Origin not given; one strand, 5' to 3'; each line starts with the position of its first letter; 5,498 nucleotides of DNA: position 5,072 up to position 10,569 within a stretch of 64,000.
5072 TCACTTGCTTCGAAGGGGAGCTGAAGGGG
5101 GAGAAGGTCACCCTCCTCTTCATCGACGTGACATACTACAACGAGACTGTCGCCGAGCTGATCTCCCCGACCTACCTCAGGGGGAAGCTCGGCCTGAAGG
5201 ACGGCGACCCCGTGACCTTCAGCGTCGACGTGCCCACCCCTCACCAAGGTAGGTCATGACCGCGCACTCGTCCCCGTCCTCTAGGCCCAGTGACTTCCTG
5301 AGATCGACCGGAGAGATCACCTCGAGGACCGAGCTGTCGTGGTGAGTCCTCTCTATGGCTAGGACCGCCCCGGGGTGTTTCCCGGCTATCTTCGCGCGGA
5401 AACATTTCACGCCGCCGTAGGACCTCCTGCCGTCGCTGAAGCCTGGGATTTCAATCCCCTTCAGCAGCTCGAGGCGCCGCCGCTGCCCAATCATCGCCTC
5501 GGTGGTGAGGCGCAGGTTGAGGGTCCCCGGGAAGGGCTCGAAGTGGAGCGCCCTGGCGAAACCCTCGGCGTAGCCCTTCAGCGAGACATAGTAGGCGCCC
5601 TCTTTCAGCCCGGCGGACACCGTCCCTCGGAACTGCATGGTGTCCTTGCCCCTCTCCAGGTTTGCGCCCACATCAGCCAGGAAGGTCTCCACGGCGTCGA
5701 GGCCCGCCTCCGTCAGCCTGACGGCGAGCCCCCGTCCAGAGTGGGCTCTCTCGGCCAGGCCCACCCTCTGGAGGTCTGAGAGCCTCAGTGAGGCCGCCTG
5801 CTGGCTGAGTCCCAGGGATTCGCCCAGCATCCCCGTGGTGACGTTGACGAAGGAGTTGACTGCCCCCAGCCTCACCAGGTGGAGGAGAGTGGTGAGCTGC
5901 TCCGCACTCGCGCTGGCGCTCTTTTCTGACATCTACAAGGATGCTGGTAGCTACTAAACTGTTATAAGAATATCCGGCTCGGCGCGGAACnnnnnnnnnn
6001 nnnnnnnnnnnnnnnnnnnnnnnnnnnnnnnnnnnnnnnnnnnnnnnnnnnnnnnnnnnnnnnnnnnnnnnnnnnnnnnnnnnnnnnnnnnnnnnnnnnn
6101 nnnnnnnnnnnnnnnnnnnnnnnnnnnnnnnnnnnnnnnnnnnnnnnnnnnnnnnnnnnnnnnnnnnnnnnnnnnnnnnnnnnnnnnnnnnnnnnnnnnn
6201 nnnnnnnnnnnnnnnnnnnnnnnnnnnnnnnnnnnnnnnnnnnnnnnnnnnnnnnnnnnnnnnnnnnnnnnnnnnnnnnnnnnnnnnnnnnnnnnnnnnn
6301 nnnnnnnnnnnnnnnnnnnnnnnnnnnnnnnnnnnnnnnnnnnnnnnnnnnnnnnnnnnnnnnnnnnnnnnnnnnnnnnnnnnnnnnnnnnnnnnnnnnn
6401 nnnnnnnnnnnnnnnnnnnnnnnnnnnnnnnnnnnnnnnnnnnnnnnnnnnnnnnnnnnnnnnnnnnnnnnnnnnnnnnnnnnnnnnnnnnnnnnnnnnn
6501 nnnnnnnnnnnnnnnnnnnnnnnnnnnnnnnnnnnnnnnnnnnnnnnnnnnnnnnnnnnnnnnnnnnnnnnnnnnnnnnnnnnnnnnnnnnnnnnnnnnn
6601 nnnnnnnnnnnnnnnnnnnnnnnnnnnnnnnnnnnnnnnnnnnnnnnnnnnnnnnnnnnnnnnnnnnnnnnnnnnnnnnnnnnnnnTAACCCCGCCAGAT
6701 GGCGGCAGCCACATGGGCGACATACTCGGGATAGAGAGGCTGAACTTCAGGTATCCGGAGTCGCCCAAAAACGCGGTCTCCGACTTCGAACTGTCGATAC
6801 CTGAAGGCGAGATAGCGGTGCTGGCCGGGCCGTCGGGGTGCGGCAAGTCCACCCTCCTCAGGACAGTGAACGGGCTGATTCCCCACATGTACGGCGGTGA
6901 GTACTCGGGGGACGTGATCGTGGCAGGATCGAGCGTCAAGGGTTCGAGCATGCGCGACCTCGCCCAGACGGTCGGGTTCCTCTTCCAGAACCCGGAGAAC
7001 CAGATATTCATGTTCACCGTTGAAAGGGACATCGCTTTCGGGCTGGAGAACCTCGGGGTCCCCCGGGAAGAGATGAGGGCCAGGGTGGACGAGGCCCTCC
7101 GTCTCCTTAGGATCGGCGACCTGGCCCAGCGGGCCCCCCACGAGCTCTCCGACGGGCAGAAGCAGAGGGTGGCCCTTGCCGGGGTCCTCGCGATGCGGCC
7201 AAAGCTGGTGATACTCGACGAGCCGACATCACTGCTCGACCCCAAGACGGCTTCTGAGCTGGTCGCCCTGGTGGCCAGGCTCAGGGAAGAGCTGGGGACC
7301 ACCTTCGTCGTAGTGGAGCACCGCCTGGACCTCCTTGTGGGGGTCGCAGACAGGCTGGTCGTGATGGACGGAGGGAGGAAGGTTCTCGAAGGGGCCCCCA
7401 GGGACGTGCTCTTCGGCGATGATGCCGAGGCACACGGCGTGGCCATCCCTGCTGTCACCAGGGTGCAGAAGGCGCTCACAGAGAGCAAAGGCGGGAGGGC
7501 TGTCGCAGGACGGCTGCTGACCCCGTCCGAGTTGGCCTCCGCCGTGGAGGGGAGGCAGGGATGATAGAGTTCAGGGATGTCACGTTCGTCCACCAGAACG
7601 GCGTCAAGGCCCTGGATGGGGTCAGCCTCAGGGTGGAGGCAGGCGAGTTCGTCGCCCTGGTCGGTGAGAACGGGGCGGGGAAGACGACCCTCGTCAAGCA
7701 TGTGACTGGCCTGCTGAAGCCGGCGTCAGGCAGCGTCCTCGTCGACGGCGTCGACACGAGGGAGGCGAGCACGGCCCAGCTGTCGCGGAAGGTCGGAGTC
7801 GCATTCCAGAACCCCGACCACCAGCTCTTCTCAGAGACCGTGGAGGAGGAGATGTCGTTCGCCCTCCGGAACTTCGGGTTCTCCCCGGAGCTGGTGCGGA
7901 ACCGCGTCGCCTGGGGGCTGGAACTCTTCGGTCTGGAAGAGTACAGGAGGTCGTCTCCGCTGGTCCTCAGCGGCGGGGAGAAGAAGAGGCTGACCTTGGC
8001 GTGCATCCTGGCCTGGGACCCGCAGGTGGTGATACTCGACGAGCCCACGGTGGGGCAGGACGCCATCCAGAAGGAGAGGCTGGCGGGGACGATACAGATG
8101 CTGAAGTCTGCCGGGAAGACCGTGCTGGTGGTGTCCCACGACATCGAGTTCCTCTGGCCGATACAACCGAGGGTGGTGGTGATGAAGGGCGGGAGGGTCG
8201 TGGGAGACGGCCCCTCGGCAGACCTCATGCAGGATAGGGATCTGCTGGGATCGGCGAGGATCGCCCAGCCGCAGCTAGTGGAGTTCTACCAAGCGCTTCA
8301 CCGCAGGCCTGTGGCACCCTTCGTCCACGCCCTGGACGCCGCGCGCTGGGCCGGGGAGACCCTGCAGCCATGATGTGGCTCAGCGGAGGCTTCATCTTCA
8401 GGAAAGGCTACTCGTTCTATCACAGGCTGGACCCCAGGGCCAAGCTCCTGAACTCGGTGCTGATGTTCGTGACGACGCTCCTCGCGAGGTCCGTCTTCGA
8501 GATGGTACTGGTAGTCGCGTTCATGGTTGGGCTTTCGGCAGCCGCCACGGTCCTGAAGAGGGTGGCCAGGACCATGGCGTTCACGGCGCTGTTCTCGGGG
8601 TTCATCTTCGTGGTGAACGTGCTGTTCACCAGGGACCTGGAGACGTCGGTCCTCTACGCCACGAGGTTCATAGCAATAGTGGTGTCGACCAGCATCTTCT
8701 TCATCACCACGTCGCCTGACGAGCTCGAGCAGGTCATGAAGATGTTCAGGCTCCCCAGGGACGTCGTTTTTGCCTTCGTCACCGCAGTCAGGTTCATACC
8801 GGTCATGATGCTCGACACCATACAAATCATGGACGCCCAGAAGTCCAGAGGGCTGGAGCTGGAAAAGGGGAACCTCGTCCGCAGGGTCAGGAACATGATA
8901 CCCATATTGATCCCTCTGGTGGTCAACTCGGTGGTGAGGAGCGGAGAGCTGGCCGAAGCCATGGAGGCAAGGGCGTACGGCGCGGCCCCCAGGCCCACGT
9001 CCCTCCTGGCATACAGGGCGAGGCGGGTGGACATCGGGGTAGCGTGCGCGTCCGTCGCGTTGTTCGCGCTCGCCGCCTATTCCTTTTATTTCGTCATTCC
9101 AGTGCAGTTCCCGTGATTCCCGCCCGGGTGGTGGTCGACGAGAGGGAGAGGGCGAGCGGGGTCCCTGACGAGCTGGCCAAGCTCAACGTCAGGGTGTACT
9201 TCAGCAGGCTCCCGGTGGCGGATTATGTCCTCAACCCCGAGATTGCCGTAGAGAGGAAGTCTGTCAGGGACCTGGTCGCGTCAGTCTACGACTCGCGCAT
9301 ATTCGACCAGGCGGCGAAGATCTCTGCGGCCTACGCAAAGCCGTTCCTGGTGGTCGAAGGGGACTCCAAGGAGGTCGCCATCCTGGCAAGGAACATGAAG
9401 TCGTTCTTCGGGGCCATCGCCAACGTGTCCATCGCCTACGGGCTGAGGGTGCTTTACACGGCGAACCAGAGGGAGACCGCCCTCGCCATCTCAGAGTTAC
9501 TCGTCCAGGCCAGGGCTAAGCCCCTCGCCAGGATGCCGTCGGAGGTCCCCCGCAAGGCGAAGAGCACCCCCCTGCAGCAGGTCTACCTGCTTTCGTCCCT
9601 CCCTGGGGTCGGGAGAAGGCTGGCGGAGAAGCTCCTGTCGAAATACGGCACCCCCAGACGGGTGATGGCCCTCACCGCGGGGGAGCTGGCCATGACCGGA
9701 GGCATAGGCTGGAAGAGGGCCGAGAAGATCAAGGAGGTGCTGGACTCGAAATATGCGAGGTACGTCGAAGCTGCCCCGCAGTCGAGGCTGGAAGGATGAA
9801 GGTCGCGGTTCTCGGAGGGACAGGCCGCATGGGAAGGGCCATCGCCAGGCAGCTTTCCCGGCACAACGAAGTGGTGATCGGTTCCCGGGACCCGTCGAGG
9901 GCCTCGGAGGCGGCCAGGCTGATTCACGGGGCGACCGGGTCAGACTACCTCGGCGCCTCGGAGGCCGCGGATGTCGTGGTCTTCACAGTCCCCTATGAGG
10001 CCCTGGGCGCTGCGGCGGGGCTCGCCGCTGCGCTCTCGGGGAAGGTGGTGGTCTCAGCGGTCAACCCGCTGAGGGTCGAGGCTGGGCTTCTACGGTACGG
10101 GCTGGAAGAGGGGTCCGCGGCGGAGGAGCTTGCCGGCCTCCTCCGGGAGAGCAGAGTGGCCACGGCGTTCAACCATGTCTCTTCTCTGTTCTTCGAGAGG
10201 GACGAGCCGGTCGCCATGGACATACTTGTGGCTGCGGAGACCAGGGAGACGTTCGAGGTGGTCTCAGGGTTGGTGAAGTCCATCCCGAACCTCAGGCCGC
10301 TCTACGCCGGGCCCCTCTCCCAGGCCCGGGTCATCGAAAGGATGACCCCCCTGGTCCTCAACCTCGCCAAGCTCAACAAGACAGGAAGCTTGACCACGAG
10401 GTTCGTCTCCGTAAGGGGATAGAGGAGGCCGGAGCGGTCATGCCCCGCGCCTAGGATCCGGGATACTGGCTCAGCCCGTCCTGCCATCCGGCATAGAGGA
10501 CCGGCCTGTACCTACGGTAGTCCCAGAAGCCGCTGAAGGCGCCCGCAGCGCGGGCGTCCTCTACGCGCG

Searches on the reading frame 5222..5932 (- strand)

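Call 74: search_protein_families(library=pfam, proteins=[window:5222-5932:-], max_evalue=0.00001)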
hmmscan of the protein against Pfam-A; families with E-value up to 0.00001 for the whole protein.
window:5222-5932:- (237 aa): 1 family
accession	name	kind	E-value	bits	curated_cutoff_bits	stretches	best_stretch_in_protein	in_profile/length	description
PF01982.22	CTP-dep_RFKase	-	3.4e-38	130.7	25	1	105-225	1-119/121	Domain of unknown function DUF120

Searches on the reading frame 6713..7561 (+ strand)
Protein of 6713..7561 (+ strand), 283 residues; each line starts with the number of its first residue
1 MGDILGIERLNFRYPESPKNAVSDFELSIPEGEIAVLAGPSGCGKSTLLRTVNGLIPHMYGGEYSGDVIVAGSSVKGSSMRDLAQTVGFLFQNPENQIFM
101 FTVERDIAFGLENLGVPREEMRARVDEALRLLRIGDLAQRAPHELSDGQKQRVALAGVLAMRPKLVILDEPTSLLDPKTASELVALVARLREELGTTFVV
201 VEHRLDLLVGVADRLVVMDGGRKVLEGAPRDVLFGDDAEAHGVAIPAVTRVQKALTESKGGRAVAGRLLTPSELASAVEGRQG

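Call 74: search_protein_families(library=pfam, proteins=[window:6713-7561:+], max_evalue=0.00001)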
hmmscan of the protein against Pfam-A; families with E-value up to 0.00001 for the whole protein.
window:6713-7561:+ (283 aa): 3 families
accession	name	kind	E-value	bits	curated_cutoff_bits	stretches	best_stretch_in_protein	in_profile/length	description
PF00005.33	ABC_tran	-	2.7e-30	106.2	25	1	23-173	2-137/137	ABC transporter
PF13304.12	AAA_21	-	9.4e-12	46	27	1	125-198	207-293/304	AAA domain, putative AbiEii toxin, Type IV TA system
PF13481.12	AAA_25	-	6e-06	26.5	27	0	28-49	29-50/195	AAA domain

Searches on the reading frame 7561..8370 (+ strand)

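Call 74: search_protein_families(library=pfam, proteins=[window:7561-8370:+], max_evalue=0.00001)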
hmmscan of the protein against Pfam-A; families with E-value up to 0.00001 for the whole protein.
window:7561-8370:+ (270 aa): 2 families
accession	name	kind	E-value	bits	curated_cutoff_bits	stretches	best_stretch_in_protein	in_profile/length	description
PF00005.33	ABC_tran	-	3.3e-32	112.4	25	1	18-163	1-136/137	ABC transporter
PF02463.25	SMC_N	-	9.1e-08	32.2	40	1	14-197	9-201/220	RecF/RecN/SMC N terminal domain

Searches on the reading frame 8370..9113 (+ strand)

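Call 74: search_protein_families(library=pfam, proteins=[window:8370-9113:+], max_evalue=0.00001)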
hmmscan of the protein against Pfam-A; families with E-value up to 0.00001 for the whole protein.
window:8370-9113:+ (248 aa): 1 family
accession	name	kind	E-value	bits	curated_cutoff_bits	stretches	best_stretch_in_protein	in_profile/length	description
PF02361.21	CbiQ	-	2.6e-25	89.8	25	1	15-205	3-210/216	Cobalt transport protein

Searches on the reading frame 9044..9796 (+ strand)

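Call 75: search_protein_families(library=pfam, proteins=[window:9044-9796:+], max_evalue=0.00001)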
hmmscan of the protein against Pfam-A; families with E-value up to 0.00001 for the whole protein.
window:9044-9796:+ (251 aa): 2 families
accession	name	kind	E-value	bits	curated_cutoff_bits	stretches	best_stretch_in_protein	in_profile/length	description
PF02732.21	ERCC4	-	7.6e-26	91.1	24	1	31-149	1-137/140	ERCC4 domain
PF14520.12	HHH_5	-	6.2e-10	39.9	27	1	182-233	3-55/57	Helix-hairpin-helix domain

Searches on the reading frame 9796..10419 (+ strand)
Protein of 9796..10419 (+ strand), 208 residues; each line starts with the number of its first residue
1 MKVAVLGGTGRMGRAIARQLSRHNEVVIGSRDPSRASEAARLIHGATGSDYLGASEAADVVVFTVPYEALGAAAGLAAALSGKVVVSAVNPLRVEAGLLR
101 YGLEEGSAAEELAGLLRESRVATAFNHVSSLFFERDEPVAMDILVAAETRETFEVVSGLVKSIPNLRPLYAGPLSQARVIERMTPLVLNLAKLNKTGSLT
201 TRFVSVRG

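Call 75: search_protein_families(library=pfam, proteins=[window:9796-10419:+], max_evalue=0.00001)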
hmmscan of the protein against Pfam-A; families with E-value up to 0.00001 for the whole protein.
window:9796-10419:+ (208 aa): 1 family
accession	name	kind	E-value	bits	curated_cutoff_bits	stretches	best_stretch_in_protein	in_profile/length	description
PF03807.23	F420_oxidored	-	1.7e-17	64.3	21.6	1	2-91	1-94/94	NADP oxidoreductase coenzyme F420-dependent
